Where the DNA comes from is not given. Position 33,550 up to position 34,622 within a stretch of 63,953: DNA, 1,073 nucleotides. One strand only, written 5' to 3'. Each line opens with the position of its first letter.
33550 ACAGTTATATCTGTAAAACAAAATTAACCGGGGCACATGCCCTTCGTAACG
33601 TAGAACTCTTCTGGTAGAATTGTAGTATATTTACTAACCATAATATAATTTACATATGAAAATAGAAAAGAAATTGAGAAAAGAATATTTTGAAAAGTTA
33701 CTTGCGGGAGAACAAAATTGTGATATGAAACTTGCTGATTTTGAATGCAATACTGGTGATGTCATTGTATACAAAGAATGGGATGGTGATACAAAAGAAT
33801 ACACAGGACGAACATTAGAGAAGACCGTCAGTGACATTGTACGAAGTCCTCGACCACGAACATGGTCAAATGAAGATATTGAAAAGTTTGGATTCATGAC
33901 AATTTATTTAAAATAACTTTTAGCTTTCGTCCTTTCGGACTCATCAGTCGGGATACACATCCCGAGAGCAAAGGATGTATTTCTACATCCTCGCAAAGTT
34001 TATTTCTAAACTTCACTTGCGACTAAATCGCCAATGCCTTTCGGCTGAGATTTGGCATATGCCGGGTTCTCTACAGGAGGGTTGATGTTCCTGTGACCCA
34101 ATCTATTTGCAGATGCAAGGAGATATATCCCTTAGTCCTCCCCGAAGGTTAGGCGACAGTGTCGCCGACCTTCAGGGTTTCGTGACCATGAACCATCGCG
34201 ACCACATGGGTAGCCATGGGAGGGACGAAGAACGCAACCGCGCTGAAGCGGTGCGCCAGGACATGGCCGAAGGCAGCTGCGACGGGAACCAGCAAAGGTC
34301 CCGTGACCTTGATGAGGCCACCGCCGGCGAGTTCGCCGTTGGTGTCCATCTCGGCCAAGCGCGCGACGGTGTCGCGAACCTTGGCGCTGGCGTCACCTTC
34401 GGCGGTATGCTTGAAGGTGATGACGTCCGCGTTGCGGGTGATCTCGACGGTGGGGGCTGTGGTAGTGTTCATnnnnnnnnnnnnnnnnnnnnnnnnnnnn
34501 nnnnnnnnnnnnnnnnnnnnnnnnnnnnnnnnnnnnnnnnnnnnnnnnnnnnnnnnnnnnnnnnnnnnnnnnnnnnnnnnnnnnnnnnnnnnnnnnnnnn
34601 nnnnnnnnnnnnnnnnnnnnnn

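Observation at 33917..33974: Textbook type III hammerhead ribozyme core on the minus strand, downstream of the Csx3-like gene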

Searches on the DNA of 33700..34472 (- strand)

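Call 3: search_rna_families(source=window, start=33700, end=34200, threshold=evalue, max_evalue=10, show_alignments=6)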
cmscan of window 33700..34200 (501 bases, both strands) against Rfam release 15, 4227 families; matches with E-value up to 10: 3.
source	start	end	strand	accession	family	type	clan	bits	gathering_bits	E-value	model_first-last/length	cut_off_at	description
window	33925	33967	-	RF00008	Hammerhead_3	Gene; ribozyme;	CL00010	32.9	48.5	2.8e-05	7-48/54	no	Hammerhead ribozyme (type III)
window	33865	33940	+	RF01586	snoR09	Gene; snRNA; snoRNA; CD-box;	-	23.8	50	0.44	1-84/84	no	small nucleolar RNA snoR09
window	33868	33946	+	RF00356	snoR32_R81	Gene; snRNA; snoRNA; CD-box;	-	18.4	45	9.6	1-98/98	no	Small nucleolar RNA R32/R81/Z41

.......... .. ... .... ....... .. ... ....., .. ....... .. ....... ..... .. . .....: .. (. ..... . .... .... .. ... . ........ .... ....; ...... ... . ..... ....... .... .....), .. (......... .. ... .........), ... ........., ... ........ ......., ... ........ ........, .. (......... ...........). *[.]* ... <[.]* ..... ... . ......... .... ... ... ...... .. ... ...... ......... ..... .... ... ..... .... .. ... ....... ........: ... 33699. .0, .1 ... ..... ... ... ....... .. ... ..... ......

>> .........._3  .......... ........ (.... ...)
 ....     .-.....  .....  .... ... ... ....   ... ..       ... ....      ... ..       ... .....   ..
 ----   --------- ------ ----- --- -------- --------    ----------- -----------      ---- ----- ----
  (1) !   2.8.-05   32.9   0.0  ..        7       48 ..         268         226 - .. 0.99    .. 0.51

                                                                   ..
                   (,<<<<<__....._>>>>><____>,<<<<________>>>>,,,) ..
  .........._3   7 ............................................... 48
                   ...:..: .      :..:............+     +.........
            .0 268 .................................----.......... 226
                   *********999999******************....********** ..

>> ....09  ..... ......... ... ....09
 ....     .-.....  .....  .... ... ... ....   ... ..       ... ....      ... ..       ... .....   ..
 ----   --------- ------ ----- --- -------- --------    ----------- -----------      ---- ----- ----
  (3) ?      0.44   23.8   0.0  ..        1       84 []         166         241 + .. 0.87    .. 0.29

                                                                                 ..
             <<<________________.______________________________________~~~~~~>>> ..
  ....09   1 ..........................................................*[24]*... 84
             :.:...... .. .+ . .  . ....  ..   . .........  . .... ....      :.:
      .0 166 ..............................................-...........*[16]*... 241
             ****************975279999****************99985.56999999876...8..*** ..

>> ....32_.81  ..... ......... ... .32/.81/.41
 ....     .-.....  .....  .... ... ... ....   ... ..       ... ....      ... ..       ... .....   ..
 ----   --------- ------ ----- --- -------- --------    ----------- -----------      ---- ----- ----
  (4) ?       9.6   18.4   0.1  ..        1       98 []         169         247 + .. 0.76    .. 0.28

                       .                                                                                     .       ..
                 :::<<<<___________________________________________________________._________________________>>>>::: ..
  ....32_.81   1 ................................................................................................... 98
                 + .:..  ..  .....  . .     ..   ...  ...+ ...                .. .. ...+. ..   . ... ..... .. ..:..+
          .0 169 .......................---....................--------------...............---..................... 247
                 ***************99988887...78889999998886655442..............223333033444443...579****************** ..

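Call 21: search_rna_families(sources=[L001, L002, L003, L004, L005, L006, L007, L008, L009, L010], threshold=evalue, max_evalue=1, show_alignments=6)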
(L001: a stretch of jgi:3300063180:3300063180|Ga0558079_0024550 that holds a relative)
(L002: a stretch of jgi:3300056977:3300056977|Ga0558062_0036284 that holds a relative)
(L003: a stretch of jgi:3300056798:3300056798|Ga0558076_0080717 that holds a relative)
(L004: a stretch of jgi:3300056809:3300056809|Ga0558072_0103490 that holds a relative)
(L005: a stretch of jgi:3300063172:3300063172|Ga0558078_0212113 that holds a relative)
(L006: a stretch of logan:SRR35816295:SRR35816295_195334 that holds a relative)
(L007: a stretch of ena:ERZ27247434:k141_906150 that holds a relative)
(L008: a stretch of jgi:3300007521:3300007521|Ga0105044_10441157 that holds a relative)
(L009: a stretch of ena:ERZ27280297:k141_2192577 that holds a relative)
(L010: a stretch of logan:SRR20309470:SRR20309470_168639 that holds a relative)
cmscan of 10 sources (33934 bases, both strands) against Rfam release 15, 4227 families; matches with E-value up to 1: 10.
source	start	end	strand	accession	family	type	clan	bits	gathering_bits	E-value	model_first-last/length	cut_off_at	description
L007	1341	1395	+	RF00008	Hammerhead_3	Gene; ribozyme;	CL00010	41.6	48.5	6.2e-06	1-54/54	no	Hammerhead ribozyme (type III)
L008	1037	1091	+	RF00008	Hammerhead_3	Gene; ribozyme;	CL00010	41.6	48.5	6.2e-06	1-54/54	no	Hammerhead ribozyme (type III)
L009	1927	1981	+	RF00008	Hammerhead_3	Gene; ribozyme;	CL00010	41.5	48.5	6.7e-06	1-54/54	no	Hammerhead ribozyme (type III)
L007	961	1003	+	RF00008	Hammerhead_3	Gene; ribozyme;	CL00010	32.5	48.5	0.0024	7-48/54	no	Hammerhead ribozyme (type III)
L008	657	699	+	RF00008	Hammerhead_3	Gene; ribozyme;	CL00010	32.5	48.5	0.0024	7-48/54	no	Hammerhead ribozyme (type III)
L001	4638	4716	-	RF00027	let-7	Gene; miRNA;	CL00148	25.8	53.5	0.4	1-84/84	no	let-7 microRNA precursor family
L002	1738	1816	-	RF00027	let-7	Gene; miRNA;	CL00148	25.8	53.5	0.4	1-84/84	no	let-7 microRNA precursor family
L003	1436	1514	-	RF00027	let-7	Gene; miRNA;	CL00148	25.8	53.5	0.4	1-84/84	no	let-7 microRNA precursor family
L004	1349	1427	-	RF00027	let-7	Gene; miRNA;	CL00148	25.8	53.5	0.4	1-84/84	no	let-7 microRNA precursor family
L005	1328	1406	-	RF00027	let-7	Gene; miRNA;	CL00148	25.8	53.5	0.4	1-84/84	no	let-7 microRNA precursor family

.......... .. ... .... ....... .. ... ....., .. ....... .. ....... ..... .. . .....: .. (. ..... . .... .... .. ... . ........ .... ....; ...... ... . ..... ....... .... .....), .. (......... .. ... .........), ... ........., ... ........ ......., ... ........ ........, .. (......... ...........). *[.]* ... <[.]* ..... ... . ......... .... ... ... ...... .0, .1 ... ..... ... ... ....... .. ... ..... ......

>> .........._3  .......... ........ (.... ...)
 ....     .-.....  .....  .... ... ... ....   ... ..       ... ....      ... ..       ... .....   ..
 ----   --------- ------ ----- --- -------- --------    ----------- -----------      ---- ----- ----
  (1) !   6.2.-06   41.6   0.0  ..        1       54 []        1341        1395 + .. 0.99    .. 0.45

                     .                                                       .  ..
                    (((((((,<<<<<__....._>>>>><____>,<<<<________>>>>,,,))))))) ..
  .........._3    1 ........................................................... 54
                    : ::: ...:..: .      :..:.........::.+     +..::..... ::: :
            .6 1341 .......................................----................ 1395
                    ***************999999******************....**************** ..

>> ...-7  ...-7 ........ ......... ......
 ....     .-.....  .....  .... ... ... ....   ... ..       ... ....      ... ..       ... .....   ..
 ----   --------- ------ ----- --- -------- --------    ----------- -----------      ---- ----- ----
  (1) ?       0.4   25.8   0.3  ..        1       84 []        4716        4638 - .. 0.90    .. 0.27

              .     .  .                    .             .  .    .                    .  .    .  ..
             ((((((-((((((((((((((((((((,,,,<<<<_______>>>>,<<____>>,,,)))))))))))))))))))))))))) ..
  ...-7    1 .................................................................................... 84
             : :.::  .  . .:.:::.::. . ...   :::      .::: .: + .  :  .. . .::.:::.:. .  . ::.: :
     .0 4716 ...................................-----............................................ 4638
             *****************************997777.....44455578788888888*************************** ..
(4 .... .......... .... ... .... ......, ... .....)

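Call 54: build_rna_model(alignment_id=A1, structure=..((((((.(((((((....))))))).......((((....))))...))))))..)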
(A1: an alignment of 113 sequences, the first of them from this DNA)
Model R1 built from alignment A1 (113 sequences, 57 columns); structure: as given.
model positions 57; base pairs 17; branch points 1; effective number of sequences 3.85; information 0.977 bits per position. Calibrated on 0.2 Mb of random sequence (short: E-values are rough).
structure used (alignment columns):
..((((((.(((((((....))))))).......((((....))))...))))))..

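Call 55: search_with_rna_model(model_id=R1, source=window, filters=off, max_evalue=10, show_alignments=2)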
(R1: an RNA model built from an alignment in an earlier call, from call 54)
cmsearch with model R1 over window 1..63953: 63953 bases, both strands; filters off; matches with E-value up to 10: 8.
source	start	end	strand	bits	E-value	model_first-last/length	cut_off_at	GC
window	33918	33974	-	73.8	1e-23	1-57/57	no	0.49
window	17148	17196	-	15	0.016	1-57/57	no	0.61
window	24742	24806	+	10.6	0.62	1-57/57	no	0.38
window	63756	63806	+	9.3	1.8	1-57/57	no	0.45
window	26091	26102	+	9.3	1.9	35-46/57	no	0.33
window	3741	3798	+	7.7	7.2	1-57/57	no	0.43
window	18962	18987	-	7.6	7.7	1-57/57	no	0.35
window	27483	27539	-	7.3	9.9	1-57/57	no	0.44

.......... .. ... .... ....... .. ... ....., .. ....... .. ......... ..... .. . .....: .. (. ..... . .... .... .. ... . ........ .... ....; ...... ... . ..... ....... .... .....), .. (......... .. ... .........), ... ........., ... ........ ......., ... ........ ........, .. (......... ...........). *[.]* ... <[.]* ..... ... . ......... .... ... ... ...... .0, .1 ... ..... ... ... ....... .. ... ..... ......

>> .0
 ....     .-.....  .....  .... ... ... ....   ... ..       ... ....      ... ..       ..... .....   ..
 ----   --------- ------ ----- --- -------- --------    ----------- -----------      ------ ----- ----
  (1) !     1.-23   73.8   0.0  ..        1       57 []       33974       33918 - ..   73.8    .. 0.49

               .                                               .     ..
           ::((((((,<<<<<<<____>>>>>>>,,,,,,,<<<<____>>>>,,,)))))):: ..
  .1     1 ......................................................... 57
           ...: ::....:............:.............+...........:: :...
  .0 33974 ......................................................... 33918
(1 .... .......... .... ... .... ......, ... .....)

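Call 56: search_with_rna_model(model_id=R1, sources=[L001, L002, L003, L007, L009, L010, L019, L034, L083, L120, L155, L175, L236, L240, L260, L263, L030, L016, L017, L024], max_evalue=1)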
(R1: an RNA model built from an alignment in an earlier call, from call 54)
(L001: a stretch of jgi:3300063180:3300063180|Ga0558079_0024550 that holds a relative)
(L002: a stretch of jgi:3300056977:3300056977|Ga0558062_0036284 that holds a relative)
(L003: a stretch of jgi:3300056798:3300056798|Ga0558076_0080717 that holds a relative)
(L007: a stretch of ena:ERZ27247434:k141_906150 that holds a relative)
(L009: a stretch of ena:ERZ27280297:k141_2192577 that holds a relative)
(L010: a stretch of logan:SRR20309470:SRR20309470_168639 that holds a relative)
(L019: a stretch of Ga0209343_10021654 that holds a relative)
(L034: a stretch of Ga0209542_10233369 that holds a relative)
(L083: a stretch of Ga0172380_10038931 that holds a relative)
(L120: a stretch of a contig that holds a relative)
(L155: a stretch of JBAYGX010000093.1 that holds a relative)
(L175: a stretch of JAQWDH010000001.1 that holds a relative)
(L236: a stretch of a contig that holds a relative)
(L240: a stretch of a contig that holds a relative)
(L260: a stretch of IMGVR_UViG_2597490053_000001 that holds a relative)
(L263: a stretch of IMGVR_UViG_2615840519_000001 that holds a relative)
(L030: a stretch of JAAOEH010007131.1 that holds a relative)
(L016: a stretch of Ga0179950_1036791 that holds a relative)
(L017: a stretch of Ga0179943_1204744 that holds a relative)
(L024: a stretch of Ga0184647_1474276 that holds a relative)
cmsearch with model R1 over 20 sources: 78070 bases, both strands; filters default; matches with E-value up to 1: 26.
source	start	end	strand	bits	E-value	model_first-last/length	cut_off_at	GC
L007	954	1010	+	76.7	1.2e-24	1-57/57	no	0.49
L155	2889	2945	+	74.9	5.3e-24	1-57/57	no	0.46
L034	357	413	-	74.8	5.8e-24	1-57/57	no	0.42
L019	561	617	+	74.7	6.1e-24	1-57/57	no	0.47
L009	1926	1982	+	74.3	8.4e-24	1-57/57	no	0.4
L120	1141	1197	-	74.1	1e-23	1-57/57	no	0.49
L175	2731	2787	-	74.1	1e-23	1-57/57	no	0.49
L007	1340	1396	+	73.8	1.4e-23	1-57/57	no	0.46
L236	4181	4237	-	73.5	1.7e-23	1-57/57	no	0.46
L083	1759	1815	-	73.5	1.7e-23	1-57/57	no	0.49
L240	3787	3843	+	72.4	4.1e-23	1-57/57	no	0.42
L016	925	981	-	72.2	5e-23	1-57/57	no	0.42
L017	750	806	-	71.8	7e-23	1-57/57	no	0.44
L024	856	912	-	71.4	9.5e-23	1-57/57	no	0.35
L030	477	533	-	70.2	2.5e-22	1-57/57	no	0.42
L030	1635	1691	-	70.2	2.5e-22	1-57/57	no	0.42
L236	4978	5034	-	69.4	4.9e-22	1-57/57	no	0.47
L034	762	818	-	67.7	2.1e-21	1-57/57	no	0.39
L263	41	96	+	67.5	2.4e-21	1-57/57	no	0.48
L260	41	96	+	66.6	5e-21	1-57/57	no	0.5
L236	3782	3838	-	49.4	7.9e-15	1-57/57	no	0.46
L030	809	867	+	30.9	3.7e-08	1-57/57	no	0.56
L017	1112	1170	+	29.8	9.7e-08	1-57/57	no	0.56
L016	68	156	+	28.3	3.3e-07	1-57/57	no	0.53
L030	1967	2022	+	23.9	1.2e-05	1-54/57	3'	0.55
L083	1611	1623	-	11.1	0.5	34-46/57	no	0.54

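Call 65: search_rna_families(sources=[L236, L155, L240, L034, L120, L175, L083, L019, L214, L177], threshold=evalue, max_evalue=0.1)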
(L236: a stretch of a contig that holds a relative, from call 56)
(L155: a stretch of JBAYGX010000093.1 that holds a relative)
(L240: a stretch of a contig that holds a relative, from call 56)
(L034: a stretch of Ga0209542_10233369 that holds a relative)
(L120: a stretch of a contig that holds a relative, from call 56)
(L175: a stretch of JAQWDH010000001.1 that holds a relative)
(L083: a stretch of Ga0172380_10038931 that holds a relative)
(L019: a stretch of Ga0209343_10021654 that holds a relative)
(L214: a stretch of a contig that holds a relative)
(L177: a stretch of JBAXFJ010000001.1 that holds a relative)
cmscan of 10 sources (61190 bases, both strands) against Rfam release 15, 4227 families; matches with E-value up to 0.1: 21.
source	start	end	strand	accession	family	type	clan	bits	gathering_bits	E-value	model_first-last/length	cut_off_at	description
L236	6736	6808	-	RF00005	tRNA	Gene; tRNA;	CL00001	70.3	29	2.4e-13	1-71/71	no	tRNA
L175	4210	4291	-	RF00005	tRNA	Gene; tRNA;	CL00001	62.6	29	3.3e-11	1-71/71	no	tRNA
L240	4030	4102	-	RF00005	tRNA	Gene; tRNA;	CL00001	62.5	29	3.4e-11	1-71/71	no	tRNA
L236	4182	4236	-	RF00008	Hammerhead_3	Gene; ribozyme;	CL00010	44.2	48.5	2.1e-06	1-54/54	no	Hammerhead ribozyme (type III)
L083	1760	1814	-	RF00008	Hammerhead_3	Gene; ribozyme;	CL00010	44.2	48.5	2.1e-06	1-54/54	no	Hammerhead ribozyme (type III)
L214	203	257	-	RF00008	Hammerhead_3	Gene; ribozyme;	CL00010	42.3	48.5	7.5e-06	1-54/54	no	Hammerhead ribozyme (type III)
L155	2890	2944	+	RF00008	Hammerhead_3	Gene; ribozyme;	CL00010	41.5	48.5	1.2e-05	1-54/54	no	Hammerhead ribozyme (type III)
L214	2117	2171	-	RF00008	Hammerhead_3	Gene; ribozyme;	CL00010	41.5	48.5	1.2e-05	1-54/54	no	Hammerhead ribozyme (type III)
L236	4979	5033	-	RF00008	Hammerhead_3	Gene; ribozyme;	CL00010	40.1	48.5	3e-05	1-54/54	no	Hammerhead ribozyme (type III)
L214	1580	1634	-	RF00008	Hammerhead_3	Gene; ribozyme;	CL00010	39.8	48.5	3.7e-05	1-54/54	no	Hammerhead ribozyme (type III)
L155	5950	6041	+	RF03000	LOOT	Gene; sRNA;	-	38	46.4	0.0012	1-93/121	3'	LOOT RNA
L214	855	909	-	RF00008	Hammerhead_3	Gene; ribozyme;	CL00010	37.4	48.5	0.00018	1-54/54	no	Hammerhead ribozyme (type III)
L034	358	412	-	RF00008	Hammerhead_3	Gene; ribozyme;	CL00010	35.8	48.5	0.0005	1-54/54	no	Hammerhead ribozyme (type III)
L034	763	817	-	RF00008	Hammerhead_3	Gene; ribozyme;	CL00010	35.3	48.5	0.00068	1-54/54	no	Hammerhead ribozyme (type III)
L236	6735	6808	+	RF04354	Plastid-ycf2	Cis-reg;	-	34.2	65.7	0.0024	1-75/75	no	Plastid-ycf2 5UTR RNA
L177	5677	5731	+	RF00008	Hammerhead_3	Gene; ribozyme;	CL00010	33.9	48.5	0.0017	1-54/54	no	Hammerhead ribozyme (type III)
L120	1148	1190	-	RF00008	Hammerhead_3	Gene; ribozyme;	CL00010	30.3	48.5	0.019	7-48/54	no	Hammerhead ribozyme (type III)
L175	2738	2780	-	RF00008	Hammerhead_3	Gene; ribozyme;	CL00010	30.3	48.5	0.019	7-48/54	no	Hammerhead ribozyme (type III)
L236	3783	3837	-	RF00008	Hammerhead_3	Gene; ribozyme;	CL00010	28.8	48.5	0.049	1-54/54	no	Hammerhead ribozyme (type III)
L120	592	739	-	RF01619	ceN115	Gene; sRNA;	-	28.5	44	0.06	1-159/159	no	C. elegans sRNA ceN115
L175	2185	2334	-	RF01619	ceN115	Gene; sRNA;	-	28.1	44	0.078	1-159/159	no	C. elegans sRNA ceN115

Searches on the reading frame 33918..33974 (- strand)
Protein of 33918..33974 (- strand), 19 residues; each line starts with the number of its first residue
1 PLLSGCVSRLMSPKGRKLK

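Call 71: search_protein_families(library=pfam, proteins=[L236:4276-4846:-], max_evalue=10)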
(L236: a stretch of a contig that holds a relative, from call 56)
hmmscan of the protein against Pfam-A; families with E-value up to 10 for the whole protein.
L236:4276-4846:- (189 aa): 2 families
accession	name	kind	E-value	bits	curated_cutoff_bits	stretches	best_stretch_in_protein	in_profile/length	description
PF01926.29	MMR_HSR1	-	0.093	13.3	21.9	1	3-97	1-56/113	50S ribosome-binding GTPase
PF08298.17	AAA_PrkA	-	0.15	11.5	25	1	4-42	88-122/358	PrkA AAA domain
